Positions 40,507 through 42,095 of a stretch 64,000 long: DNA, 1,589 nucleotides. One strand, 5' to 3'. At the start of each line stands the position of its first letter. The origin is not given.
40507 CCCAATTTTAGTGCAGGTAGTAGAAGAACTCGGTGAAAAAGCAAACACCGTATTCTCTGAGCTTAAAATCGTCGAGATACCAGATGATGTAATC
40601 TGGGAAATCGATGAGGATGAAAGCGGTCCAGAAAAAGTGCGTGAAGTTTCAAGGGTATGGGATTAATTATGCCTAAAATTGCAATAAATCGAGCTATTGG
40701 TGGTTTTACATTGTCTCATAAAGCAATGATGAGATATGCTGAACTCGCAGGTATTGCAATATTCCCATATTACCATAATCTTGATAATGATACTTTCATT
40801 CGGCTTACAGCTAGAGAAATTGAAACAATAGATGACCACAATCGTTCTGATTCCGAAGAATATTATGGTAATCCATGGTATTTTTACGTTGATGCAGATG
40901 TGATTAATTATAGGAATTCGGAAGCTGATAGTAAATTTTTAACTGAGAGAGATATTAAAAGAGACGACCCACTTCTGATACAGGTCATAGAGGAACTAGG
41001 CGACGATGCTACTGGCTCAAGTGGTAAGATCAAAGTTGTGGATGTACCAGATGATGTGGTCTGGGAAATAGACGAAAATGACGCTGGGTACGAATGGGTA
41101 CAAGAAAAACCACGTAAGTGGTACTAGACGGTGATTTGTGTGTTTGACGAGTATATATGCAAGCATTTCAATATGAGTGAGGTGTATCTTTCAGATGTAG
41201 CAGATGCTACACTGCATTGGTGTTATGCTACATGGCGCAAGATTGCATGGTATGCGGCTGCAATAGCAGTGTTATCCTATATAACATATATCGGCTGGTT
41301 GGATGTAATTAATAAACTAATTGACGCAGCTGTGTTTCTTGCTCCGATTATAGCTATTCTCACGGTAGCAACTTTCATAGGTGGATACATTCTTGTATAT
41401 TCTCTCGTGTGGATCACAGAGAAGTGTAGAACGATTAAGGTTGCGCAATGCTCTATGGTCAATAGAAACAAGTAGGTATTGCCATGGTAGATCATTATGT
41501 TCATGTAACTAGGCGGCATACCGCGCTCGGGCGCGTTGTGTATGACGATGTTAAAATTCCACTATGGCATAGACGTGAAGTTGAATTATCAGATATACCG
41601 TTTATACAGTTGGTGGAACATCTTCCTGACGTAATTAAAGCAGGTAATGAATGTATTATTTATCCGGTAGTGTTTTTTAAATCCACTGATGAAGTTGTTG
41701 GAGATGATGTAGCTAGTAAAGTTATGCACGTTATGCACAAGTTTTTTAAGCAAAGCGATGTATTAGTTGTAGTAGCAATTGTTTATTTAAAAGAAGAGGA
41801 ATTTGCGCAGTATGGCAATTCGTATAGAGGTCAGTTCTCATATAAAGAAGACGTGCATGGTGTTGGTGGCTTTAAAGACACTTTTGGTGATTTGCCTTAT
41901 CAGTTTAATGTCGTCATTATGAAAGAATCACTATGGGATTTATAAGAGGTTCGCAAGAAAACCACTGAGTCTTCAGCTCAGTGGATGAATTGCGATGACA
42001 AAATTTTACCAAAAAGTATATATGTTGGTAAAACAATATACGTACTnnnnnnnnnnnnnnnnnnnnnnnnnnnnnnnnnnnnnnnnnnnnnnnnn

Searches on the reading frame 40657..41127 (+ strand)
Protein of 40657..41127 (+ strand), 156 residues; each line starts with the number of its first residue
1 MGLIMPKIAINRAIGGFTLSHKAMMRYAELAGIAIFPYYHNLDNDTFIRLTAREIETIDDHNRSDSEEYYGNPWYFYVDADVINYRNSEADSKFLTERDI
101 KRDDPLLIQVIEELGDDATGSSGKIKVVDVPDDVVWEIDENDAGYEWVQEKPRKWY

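Call 6: search_protein_families(library=pfam, proteins=[window:40657-41127:+], max_evalue=0.1)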
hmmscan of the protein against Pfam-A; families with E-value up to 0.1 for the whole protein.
window:40657-41127:+ (156 aa): 0 families

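Call 7: search_protein_families(library=phrogs, proteins=[window:40657-41127:+], max_evalue=0.1)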
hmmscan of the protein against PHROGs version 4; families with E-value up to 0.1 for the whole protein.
window:40657-41127:+ (156 aa): 1 family
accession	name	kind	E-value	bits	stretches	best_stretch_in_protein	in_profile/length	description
phrog_16527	-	unknown function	5.7e-24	86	1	7-155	2-117/119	-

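Call 69: search_protein_families(library=ncbifam, proteins=[window:40657-41127:+], max_evalue=0.01)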
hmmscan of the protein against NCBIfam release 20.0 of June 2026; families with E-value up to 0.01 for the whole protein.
window:40657-41127:+ (156 aa): 0 families

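Call 70: search_protein_families(library=padloc, proteins=[window:40657-41127:+], max_evalue=0.01)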
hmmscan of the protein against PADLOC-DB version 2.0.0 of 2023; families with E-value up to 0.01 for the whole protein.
window:40657-41127:+ (156 aa): 0 families

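Call 78: search_protein_representatives(protein=window:40657-41127:+)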
Query: 156 residues. Proteins with E-value up to 0.001 (for the whole library): 3688; up to 1e-10: 944; up to 1e-30: 1. The best 150 are listed.
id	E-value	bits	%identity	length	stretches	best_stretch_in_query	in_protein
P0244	6.5e-75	266.7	78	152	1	5-156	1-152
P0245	7.9e-28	113.6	44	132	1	25-155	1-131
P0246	9.8e-24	100.3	46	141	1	5-155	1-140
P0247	1.2e-23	100.0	46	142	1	7-155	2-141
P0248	5.9e-23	97.8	46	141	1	5-155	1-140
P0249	9.4e-23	97.1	49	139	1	7-155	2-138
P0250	4.5e-22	94.9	44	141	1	7-155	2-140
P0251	1.6e-21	93.1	47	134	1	7-155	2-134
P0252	2.0e-21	92.8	42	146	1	7-155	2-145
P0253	2.9e-21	92.3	52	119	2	84-155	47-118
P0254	4.8e-21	91.6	44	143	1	8-155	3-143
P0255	5.0e-21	91.5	47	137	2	88-155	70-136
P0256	6.1e-21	91.2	44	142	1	5-155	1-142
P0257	6.6e-21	91.1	52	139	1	5-155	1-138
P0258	6.6e-21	91.1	53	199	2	90-155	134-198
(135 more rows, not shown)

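Call 84: predict_structure(alignment_id=A3)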
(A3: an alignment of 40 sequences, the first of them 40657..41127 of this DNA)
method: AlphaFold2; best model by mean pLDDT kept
length: 156 residues; sequences in the alignment: 40
mean_pLDDT: 90.3   pTM: 0.85
mean pLDDT of the five models: 90.3, 89.8, 89.6, 89.6, 87.0
residues with pLDDT >= 90: 112; 70-90: 35; 50-70: 9; < 50: 0
segments of 3 or more residues with pLDDT < 50: none
pLDDT, mean of each block of 10 residues (from residue 1): 83 92 97 96 93 89 75 92 81 88 98 96 92 93 93 86
secondary structure, 60 per line:
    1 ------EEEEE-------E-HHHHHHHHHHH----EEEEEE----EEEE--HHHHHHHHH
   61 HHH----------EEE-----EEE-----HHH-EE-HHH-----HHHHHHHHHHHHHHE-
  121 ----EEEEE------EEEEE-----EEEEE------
elements in order: E7-11 H21-31 E36-41 E46-49 H52-63 E74-76 E82-84 H105-118 E125-129 E136-140 E146-150

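Call 92: fold_search(model_id=the predicted structure, library=viral)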
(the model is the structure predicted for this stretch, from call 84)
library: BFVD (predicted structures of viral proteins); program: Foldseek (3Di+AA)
matches with E <= 10: 91; with E <= 0.001: 8
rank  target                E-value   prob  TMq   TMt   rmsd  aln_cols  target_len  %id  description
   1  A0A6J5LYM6            6.3e-10  1.00  0.61  0.65   4.8       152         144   32  Uncharacterized protein [uncultured Caudovirales phage]
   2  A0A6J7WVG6            3.1e-08  1.00  0.58  0.80   2.9       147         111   28  Uncharacterized protein [uncultured Caudovirales phage]
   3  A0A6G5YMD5            4.7e-05  1.00  0.50  0.30   9.5       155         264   19  (no name in the UniProt tables at hand)
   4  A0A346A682            7.7e-05  1.00  0.51  0.75   5.0       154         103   21  (no name in the UniProt tables at hand)
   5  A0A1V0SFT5            9.7e-05  1.00  0.50  0.43   7.6       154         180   21  Uncharacterized protein [Hokovirus HKV1]
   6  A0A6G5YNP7            1.0e-04  1.00  0.49  0.60   9.2       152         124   19  (no name in the UniProt tables at hand)
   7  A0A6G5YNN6            1.2e-04  1.00  0.47  0.70   7.2       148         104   18  (no name in the UniProt tables at hand)
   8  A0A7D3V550            7.4e-04  1.00  0.47  0.47   9.4       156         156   20  Uncharacterized protein [Fadolivirus FV1/VV64]
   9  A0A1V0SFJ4            2.3e-03  1.00  0.47  0.31   7.4       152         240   13  Uncharacterized protein [Hokovirus HKV1]
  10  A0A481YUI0            3.1e-03  1.00  0.48  0.37   5.3       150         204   20  Rho termination factor N-terminal domain-containing protein [Marseillevirus LCMAC103]
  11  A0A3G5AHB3            8.1e-03  1.00  0.43  0.41  10.5       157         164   15  Uncharacterized protein [Satyrvirus sp.]
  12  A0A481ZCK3            4.6e-02  0.69  0.38  0.39   8.9       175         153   14  Uncharacterized protein [Pithovirus LCPAC404]
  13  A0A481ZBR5            2.2e-01  0.33  0.35  0.34  10.1       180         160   12  Uncharacterized protein [Pithovirus LCPAC403]
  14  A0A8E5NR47            7.5e-01  0.10  0.24  0.21  12.6       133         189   16  (no name in the UniProt tables at hand)
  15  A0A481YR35            9.0e-01  0.06  0.18  0.15  14.5       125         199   10  Uncharacterized protein [Pithovirus LCDPAC02]
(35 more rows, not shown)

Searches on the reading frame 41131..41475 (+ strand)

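Call 6: search_protein_families(library=pfam, proteins=[window:41131-41475:+], max_evalue=0.1)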
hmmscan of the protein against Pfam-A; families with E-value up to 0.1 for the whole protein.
window:41131-41475:+ (114 aa): 0 families

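Call 7: search_protein_families(library=phrogs, proteins=[window:41131-41475:+], max_evalue=0.1)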
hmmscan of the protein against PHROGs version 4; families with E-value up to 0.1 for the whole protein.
window:41131-41475:+ (114 aa): 1 family
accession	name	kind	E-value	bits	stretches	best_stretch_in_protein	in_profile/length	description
phrog_26310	-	unknown function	0.066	14.8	0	6-43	16-52/101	-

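Call 69: search_protein_families(library=ncbifam, proteins=[window:41131-41475:+], max_evalue=0.01)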
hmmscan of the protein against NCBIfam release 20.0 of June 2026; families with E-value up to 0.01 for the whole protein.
window:41131-41475:+ (114 aa): 0 families

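Call 70: search_protein_families(library=padloc, proteins=[window:41131-41475:+], max_evalue=0.01)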
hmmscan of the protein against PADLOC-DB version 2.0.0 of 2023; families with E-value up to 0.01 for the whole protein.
window:41131-41475:+ (114 aa): 0 families

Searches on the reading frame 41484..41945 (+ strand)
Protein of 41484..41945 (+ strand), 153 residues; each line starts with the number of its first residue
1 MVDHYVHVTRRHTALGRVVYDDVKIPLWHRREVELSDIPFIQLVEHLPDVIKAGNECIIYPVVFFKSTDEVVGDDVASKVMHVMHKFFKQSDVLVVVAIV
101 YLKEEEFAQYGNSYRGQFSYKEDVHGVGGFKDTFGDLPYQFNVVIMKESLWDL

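Call 6: search_protein_families(library=pfam, proteins=[window:41484-41945:+], max_evalue=0.1)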
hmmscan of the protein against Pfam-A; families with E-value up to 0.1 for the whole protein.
window:41484-41945:+ (153 aa): 0 families

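Call 7: search_protein_families(library=phrogs, proteins=[window:41484-41945:+], max_evalue=0.1)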
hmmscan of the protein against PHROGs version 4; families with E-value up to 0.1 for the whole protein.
window:41484-41945:+ (153 aa): 0 families

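Call 34: find_related_loci(query=window:41484-41945:+, collection=metagenome_contigs, flank=8000)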
Query window:41484-41945:+ (153 aa) in metagenome_contigs; peptide patterns used: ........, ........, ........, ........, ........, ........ (x = any residue, [..] = any of these).
70 stretches matched a pattern, but none encodes a relative of the query by tblastn (E <= 1e-3).

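Call 38: find_homologous_proteins(query=window:41484-41945:+, max_evalue=0.001)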
Query window:41484-41945:+ (153 aa): 3 proteins with E <= 0.001 among 18 candidates.
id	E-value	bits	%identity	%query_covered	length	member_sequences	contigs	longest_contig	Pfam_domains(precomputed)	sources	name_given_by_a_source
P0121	1.3e-85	303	86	100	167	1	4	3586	-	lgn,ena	-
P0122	8.6e-85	300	100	88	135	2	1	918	-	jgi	jgi:hypothetical protein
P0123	3.6e-71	256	73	100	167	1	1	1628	-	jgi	jgi:hypothetical protein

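Call 40: find_encoding_contigs(protein=P0121, flank=10000)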
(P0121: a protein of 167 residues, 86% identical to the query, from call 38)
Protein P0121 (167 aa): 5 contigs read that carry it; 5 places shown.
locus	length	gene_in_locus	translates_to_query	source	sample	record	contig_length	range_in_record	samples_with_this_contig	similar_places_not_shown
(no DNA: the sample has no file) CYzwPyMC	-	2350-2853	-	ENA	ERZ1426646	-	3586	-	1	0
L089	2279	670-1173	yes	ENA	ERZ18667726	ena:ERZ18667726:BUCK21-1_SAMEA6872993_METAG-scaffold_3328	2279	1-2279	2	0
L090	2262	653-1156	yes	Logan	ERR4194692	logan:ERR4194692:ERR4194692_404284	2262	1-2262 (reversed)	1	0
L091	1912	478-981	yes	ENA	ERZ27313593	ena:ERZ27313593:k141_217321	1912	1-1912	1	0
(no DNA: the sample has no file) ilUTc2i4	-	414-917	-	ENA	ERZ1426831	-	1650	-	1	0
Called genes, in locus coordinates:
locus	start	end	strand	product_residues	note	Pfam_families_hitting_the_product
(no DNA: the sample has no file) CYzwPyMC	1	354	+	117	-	?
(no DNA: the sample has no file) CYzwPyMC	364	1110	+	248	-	PF02661:Fic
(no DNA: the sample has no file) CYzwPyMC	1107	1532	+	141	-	-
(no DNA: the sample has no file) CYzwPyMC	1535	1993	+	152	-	-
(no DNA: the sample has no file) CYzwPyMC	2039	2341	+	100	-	-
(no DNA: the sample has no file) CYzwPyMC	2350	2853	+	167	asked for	-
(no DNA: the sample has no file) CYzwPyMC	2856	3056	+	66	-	-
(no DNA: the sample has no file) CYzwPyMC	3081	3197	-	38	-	-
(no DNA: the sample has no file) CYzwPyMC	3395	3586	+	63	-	?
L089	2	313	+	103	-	?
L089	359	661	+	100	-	-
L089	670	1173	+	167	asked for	-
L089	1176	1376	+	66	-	-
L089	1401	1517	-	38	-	-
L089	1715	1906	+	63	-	-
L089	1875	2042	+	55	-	-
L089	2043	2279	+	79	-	?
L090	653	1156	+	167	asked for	-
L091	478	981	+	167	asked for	-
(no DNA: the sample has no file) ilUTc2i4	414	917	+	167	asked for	-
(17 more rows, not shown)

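Call 41: find_encoding_contigs(protein=P0123, flank=10000)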
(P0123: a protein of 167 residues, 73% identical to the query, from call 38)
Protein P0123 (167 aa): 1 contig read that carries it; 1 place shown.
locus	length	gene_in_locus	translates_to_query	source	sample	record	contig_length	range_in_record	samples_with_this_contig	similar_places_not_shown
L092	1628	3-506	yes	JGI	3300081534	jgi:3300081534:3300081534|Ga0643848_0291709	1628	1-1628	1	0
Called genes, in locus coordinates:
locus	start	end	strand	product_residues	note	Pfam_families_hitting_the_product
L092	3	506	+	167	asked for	?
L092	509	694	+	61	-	-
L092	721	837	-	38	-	-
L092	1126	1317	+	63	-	-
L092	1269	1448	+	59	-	-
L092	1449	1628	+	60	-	?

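Call 69: search_protein_families(library=ncbifam, proteins=[P0121], max_evalue=0.01)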
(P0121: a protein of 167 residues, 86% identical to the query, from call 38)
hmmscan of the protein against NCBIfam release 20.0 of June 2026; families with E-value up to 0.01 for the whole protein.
P0121 (167 aa): 0 families

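Call 70: search_protein_families(library=padloc, proteins=[P0121], max_evalue=0.01)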
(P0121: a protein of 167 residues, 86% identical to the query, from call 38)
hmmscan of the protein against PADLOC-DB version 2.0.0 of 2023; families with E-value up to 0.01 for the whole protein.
P0121 (167 aa): 0 families
